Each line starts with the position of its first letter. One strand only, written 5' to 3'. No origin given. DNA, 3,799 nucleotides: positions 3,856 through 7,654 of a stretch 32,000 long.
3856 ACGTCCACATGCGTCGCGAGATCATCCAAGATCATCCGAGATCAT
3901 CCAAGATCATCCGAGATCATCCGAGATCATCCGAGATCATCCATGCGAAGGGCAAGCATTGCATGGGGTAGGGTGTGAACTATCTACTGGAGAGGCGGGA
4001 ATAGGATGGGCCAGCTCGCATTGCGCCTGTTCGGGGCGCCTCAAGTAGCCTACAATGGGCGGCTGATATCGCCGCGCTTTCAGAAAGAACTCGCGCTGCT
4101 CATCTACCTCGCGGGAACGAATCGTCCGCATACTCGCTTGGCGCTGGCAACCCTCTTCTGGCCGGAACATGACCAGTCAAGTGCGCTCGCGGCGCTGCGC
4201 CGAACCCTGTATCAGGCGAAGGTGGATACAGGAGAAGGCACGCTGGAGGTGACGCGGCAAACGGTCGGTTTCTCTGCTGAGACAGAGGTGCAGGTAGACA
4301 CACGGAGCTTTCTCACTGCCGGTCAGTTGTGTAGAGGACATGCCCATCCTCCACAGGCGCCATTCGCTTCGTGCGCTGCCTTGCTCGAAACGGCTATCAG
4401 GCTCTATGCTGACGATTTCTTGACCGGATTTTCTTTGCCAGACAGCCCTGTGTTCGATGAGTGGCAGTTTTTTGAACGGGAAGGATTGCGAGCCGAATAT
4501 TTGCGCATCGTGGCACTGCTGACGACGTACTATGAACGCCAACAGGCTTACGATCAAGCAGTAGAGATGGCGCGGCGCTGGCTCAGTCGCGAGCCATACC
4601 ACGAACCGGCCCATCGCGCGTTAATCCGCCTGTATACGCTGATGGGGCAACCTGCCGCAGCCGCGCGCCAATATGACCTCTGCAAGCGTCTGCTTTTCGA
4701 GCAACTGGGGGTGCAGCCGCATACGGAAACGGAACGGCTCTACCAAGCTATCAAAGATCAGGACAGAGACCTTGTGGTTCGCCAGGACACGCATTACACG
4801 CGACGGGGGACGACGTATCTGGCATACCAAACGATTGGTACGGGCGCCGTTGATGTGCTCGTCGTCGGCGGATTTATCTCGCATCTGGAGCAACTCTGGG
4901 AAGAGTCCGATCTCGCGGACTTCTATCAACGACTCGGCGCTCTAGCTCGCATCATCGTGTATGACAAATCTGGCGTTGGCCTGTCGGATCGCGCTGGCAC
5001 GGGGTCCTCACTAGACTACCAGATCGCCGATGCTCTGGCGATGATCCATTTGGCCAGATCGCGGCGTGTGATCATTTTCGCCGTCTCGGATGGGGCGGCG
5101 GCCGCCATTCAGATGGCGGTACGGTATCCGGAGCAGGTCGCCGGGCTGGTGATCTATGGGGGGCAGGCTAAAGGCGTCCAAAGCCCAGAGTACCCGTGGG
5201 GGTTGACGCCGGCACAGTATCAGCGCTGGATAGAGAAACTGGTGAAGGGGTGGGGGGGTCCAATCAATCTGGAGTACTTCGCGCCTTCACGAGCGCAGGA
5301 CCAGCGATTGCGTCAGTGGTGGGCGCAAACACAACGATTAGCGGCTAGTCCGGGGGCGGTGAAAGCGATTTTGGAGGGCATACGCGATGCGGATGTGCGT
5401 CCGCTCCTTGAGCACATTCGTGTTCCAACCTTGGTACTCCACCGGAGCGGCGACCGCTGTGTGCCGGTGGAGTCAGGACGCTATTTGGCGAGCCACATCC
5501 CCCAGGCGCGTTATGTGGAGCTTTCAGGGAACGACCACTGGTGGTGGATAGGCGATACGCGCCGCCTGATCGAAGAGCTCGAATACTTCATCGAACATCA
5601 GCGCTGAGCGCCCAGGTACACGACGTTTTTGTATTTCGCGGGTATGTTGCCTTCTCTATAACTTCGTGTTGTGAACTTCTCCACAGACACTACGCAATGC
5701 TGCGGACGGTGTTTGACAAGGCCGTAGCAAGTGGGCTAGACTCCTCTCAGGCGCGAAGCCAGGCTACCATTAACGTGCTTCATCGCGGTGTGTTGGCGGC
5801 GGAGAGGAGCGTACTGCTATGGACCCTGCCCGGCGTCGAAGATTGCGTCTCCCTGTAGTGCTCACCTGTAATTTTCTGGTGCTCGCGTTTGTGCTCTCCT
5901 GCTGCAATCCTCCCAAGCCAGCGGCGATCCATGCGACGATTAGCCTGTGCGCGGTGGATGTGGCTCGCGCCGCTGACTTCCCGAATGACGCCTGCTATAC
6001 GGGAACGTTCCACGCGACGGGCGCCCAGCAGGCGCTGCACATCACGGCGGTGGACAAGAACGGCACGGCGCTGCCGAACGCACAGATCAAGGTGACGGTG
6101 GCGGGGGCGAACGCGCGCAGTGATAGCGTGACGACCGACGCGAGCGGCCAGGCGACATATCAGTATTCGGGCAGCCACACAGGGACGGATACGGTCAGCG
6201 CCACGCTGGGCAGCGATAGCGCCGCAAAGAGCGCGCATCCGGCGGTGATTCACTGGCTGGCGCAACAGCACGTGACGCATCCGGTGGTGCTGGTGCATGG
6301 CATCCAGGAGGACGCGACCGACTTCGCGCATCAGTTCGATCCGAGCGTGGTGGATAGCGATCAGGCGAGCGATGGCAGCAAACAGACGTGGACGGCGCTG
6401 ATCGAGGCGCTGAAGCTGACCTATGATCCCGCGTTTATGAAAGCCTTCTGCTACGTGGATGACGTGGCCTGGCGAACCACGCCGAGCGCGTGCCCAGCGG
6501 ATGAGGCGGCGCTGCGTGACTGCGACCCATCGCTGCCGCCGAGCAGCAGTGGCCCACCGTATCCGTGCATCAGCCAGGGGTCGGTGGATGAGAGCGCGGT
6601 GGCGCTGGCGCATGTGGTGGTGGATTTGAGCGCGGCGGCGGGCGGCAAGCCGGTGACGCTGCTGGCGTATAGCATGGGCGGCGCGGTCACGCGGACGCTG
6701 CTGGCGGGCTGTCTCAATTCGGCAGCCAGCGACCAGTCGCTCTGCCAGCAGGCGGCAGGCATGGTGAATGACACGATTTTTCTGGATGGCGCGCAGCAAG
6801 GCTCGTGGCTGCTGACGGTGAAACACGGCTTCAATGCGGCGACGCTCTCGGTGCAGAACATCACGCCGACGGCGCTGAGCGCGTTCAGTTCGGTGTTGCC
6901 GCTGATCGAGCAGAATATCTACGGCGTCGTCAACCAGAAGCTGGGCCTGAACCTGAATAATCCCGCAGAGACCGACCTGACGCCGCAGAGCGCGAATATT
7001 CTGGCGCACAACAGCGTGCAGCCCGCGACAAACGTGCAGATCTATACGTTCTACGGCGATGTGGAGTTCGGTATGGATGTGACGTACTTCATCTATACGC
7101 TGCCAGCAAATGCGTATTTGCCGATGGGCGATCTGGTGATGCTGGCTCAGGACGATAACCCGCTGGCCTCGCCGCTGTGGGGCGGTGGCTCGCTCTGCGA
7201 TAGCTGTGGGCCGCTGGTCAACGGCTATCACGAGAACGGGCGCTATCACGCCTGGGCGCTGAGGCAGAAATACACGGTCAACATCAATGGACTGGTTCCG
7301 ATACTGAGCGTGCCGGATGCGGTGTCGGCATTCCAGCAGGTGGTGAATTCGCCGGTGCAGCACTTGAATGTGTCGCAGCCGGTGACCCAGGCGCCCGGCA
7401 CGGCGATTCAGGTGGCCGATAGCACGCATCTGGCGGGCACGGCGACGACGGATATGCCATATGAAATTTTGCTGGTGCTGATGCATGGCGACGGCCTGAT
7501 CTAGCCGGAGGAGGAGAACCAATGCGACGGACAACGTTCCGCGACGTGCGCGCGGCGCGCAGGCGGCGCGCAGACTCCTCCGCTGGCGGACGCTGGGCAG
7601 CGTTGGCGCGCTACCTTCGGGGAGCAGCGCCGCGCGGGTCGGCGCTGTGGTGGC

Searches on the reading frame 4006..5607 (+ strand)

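Call 8: search_protein_families(library=pfam, proteins=[window:4006-5607:+], max_evalue=0.01)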
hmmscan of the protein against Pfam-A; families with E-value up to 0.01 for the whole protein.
window:4006-5607:+ (533 aa): 5 families
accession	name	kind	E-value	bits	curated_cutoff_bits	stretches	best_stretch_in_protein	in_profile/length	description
PF03704.23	BTAD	-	3.4e-18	66.8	22.1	1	110-249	12-145/146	Bacterial transcriptional activator domain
PF00561.26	Abhydrolase_1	-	6.7e-12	46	25.8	1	286-512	5-239/245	alpha/beta hydrolase fold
PF12146.15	Hydrolase_4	-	8.4e-12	45.3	27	1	316-501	34-220/239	Serine aminopeptidase, S33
PF14559.12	TPR_19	-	0.0022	18.7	25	0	179-221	4-46/68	Tetratricopeptide repeat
PF13428.12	TPR_14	-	0.0076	17.3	23.5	1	169-209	4-44/44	Tetratricopeptide repeat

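Call 9: search_protein_families(library=phrogs, proteins=[window:4006-5607:+], max_evalue=0.001)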
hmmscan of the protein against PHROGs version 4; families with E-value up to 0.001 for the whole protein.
window:4006-5607:+ (533 aa): 1 family
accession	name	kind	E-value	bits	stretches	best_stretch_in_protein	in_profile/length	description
phrog_789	-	other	6.8e-20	72.3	1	272-528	344-596/637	esterase/lipase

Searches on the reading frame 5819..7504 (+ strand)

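Call 8: search_protein_families(library=pfam, proteins=[window:5819-7504:+], max_evalue=0.01)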
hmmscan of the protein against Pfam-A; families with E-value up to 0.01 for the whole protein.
window:5819-7504:+ (561 aa): 5 families
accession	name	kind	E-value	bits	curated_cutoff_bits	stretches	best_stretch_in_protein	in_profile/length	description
PF02369.22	Big_1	-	1.3e-07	32.1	34.9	1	69-136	16-87/93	Bacterial Ig-like domain (group 1)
PF09134.16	Invasin_D3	-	0.00082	20.3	33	1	66-139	16-91/98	Invasin, domain 3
PF01674.24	Lipase_2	-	0.0021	18.1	20.3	0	271-333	69-130/219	Lipase (class 2)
PF24107.1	DUF7382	-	0.0049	17.2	27.4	0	70-113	19-63/65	Domain of unknown function (DUF7382)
PF13620.12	CarboxypepD_reg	-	0.0055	17.5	32.3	1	76-129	5-55/82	Carboxypeptidase regulatory-like domain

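Call 9: search_protein_families(library=phrogs, proteins=[window:5819-7504:+], max_evalue=0.001)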
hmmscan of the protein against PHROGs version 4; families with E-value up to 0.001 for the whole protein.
window:5819-7504:+ (561 aa): 0 families
